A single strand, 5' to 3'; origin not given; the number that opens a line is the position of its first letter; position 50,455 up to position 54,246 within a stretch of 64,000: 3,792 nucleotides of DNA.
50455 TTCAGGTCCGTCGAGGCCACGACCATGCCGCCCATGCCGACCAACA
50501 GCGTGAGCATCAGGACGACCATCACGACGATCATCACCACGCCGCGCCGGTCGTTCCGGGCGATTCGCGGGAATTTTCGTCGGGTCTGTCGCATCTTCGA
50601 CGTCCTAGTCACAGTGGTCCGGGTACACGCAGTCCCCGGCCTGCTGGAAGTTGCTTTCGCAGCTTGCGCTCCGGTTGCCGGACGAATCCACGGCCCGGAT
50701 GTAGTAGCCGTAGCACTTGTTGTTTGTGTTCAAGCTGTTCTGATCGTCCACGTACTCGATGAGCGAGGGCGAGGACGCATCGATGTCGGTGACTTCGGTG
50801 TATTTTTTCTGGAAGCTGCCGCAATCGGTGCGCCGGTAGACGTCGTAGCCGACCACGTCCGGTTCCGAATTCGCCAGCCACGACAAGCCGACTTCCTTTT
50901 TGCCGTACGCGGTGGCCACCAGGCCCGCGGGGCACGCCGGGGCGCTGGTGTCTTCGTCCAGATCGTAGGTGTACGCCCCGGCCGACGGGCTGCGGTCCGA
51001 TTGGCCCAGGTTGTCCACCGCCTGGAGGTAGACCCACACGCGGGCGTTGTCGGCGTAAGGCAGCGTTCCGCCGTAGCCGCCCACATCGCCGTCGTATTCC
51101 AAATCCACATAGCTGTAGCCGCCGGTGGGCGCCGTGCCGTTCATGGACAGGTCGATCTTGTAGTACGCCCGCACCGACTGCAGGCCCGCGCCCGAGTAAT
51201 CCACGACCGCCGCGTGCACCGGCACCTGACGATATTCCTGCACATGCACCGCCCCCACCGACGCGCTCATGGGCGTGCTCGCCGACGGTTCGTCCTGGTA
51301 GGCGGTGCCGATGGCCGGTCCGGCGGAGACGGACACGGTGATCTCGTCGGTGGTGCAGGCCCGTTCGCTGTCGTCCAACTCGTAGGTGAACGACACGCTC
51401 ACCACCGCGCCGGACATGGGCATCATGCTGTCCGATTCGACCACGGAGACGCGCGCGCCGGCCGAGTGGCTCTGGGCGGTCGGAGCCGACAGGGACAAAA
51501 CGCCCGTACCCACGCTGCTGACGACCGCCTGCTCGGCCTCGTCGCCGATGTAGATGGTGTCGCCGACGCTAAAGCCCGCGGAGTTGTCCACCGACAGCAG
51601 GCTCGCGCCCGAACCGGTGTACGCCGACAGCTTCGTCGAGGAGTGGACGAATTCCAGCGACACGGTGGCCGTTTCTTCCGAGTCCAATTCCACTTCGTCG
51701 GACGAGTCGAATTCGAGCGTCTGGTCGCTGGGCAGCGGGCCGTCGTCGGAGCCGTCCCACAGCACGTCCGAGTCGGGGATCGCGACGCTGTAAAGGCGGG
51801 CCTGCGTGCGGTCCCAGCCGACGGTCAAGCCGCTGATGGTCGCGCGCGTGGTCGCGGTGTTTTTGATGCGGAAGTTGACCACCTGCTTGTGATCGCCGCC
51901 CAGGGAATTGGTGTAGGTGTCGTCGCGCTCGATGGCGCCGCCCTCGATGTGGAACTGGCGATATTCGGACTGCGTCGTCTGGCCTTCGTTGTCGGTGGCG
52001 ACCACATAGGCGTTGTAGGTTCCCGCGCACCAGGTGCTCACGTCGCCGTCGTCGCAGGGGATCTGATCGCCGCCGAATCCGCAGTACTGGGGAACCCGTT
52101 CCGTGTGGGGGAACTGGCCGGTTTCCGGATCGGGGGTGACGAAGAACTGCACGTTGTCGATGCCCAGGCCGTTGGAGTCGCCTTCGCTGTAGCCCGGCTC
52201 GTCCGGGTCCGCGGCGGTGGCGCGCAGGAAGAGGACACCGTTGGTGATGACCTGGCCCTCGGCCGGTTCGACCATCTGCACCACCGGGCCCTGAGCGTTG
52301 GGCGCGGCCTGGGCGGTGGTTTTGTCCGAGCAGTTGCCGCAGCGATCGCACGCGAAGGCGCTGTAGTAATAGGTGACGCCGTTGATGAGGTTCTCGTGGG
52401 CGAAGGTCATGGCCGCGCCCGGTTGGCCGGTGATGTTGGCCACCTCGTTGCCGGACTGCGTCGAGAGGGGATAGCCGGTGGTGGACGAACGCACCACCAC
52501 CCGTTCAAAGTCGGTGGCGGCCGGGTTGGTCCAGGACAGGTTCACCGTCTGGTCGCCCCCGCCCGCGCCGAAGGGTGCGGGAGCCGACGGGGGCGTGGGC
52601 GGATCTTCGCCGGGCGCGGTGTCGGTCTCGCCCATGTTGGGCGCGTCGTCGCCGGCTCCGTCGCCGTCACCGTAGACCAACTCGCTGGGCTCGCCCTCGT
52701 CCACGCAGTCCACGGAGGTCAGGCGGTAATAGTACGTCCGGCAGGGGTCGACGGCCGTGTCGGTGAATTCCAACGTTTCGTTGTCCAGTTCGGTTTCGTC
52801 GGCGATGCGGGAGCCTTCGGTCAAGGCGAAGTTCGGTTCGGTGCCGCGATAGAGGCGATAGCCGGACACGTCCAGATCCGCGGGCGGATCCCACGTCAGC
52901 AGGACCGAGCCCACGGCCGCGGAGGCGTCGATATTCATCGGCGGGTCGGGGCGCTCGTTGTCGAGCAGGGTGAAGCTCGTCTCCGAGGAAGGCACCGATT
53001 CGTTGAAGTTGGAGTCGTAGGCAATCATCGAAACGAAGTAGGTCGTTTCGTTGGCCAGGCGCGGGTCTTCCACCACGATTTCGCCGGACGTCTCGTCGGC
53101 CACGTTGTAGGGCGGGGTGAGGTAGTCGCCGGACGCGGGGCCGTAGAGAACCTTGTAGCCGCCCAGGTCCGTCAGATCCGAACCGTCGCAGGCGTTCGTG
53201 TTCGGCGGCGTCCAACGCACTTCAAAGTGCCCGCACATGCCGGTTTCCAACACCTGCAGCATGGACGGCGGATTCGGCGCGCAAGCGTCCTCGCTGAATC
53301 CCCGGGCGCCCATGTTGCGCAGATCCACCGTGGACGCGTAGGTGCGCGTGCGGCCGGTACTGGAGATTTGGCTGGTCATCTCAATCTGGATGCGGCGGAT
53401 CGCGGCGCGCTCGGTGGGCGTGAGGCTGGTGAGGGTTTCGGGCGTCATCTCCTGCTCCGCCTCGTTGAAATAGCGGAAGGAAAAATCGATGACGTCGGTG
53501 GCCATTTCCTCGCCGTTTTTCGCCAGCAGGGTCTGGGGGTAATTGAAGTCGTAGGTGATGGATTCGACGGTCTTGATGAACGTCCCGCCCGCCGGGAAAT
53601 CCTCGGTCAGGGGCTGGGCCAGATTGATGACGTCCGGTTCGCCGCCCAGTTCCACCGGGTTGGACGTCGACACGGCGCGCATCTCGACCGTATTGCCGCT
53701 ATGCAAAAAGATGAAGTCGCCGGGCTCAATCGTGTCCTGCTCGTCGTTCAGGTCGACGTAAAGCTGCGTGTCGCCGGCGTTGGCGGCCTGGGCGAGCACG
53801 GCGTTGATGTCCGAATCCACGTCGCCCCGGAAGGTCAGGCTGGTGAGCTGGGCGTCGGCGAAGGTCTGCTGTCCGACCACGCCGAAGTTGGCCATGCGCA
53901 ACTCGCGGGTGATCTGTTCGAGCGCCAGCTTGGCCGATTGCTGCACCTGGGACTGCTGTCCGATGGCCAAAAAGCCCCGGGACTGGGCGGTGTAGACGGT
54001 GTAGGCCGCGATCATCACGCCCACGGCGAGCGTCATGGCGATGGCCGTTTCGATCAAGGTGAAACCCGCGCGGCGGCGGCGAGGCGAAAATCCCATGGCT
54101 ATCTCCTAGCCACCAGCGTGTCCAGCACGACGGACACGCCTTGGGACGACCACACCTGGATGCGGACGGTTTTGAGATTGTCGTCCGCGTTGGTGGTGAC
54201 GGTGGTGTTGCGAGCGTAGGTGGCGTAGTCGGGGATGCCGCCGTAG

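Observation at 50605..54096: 1163-aa protein with a type IV prepilin N-terminus, FN3-like modules and a Cys-rich C-terminus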

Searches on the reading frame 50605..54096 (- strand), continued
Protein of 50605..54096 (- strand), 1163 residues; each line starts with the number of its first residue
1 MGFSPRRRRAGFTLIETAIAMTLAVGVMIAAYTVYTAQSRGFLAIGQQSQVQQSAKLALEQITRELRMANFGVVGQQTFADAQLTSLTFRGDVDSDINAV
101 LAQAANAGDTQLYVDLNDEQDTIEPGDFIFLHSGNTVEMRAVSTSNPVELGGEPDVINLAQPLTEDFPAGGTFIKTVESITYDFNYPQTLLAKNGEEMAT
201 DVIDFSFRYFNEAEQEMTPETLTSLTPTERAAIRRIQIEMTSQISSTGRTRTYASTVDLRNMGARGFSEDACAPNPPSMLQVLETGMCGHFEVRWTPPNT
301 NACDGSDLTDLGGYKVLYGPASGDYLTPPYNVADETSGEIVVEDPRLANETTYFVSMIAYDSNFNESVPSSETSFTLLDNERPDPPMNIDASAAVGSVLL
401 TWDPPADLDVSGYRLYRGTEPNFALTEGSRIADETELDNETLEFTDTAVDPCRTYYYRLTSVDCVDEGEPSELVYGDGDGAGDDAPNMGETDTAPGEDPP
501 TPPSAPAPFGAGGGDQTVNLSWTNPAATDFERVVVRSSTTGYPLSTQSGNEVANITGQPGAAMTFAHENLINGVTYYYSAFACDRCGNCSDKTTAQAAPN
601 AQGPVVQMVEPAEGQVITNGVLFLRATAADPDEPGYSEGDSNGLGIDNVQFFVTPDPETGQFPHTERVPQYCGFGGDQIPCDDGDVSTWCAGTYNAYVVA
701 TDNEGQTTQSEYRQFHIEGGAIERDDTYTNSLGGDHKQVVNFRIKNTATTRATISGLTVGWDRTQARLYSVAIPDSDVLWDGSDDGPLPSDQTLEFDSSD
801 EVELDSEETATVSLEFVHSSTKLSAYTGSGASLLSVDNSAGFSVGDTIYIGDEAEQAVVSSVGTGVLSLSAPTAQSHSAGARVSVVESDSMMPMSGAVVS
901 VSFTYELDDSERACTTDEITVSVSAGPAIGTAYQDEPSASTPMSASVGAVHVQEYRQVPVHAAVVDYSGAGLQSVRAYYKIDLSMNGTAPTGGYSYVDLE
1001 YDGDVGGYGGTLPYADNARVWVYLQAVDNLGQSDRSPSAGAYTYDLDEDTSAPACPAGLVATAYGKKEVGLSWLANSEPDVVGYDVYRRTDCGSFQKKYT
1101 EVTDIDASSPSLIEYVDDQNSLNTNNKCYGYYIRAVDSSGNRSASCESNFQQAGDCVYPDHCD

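Call 73: list_cluster_members(proteins=[P0001, P0003, P0011, P0012, P0021, P0023])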
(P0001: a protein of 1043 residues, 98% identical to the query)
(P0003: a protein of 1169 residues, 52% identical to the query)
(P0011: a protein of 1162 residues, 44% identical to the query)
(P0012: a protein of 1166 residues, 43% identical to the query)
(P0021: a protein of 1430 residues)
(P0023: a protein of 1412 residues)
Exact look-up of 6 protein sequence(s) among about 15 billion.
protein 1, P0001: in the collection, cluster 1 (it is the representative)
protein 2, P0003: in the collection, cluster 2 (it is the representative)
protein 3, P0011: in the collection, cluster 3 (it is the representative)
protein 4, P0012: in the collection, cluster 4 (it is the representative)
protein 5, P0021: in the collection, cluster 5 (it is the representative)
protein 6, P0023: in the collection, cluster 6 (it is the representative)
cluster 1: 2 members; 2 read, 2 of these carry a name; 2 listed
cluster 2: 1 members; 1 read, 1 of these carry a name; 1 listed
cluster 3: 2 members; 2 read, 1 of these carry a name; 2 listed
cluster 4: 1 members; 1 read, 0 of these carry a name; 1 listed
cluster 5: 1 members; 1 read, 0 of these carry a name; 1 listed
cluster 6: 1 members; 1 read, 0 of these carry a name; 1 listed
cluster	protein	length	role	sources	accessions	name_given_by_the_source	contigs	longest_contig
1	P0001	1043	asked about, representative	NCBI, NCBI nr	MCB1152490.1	hypothetical protein KDL45_02485, partial [bacterium] | hypothetical protein [bacterium]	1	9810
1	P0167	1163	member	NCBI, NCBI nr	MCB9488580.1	MAG: hypothetical protein H6684_07615 [Deltaproteobacteria bacterium] | hypothetical protein [Deltaproteobacteria bacterium]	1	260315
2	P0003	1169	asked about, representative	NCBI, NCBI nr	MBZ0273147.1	prepilin-type N-terminal cleavage/methylation domain-containing protein [bacterium]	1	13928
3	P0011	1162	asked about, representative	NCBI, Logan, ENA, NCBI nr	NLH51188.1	MAG: prepilin-type N-terminal cleavage/methylation domain-containing protein ... | prepilin-type N-terminal cleavage/methylation domain-containing protein [Myxococcales ...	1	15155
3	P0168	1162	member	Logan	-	-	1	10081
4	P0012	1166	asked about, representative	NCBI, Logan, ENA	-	-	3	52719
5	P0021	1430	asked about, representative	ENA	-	-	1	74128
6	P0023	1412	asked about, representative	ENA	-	-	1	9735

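Call 80: find_encoding_contigs(protein=P0012, flank=10000, max_places=1)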
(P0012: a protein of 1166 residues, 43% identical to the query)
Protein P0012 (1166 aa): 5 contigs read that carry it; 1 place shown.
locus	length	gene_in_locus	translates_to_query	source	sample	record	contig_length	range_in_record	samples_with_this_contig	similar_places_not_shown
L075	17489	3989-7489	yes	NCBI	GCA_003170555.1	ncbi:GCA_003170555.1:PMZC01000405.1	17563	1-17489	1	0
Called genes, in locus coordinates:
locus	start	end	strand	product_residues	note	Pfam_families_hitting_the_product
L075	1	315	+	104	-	?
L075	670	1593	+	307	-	PF00318:Ribosomal_S2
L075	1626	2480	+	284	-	PF25025:EF-Ts_N (weak), PF00889:EF_TS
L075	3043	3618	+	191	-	PF07963:N_methyl (weak)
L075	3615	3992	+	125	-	-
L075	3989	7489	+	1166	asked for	PF07963:N_methyl (faint), PF00041:fn3 (faint), PF25523:Ig_RIMBP2 (weak)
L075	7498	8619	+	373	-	PF14341:PilX_N (weak)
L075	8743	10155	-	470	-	PF02310:B12-binding, PF04055:Radical_SAM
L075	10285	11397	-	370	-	-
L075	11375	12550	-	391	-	PF00072:Response_reg, PF00512:HisKA, PF13581:HATPase_c_2 (weak), PF02518:HATPase_c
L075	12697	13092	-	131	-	PF00072:Response_reg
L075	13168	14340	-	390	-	PF04060:FeS, PF00512:HisKA, PF02518:HATPase_c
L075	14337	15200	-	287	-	-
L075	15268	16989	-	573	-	PF00111:Fer2 (weak), PF13510:Fer2_4, PF10588:NADH-G_4Fe-4S_3, PF13237:Fer4_10, PF22117:Fer4_Nqo3, PF12838:Fer4_7, PF02906:Fe_hyd_lg_C, PF02256:Fe_hyd_SSU, +5 more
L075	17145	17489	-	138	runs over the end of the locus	?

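Call 81: find_encoding_contigs(protein=window:50608-54096:-, flank=10000, max_places=2)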
Protein window:50608-54096:- (1163 aa): no gene with exactly this product is on record in the collection.

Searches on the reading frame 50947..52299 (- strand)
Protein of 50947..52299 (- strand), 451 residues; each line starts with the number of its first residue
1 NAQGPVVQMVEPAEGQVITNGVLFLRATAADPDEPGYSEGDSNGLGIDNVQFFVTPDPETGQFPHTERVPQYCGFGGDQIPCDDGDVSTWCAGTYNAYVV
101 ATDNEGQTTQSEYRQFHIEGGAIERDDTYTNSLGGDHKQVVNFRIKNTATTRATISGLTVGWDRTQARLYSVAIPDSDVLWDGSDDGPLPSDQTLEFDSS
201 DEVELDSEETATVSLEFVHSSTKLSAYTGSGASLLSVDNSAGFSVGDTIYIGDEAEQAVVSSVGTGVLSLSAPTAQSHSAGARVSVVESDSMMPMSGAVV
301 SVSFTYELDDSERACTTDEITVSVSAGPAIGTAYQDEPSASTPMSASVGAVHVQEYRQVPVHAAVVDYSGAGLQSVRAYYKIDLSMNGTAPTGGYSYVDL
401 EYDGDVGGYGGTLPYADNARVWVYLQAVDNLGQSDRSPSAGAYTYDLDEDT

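Call 53: find_homologous_proteins(query=window:50947-52299:-, max_evalue=0.001)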
Query window:50947-52299:-: 8000 candidates shared short words with the query, none scored E <= 0.001.
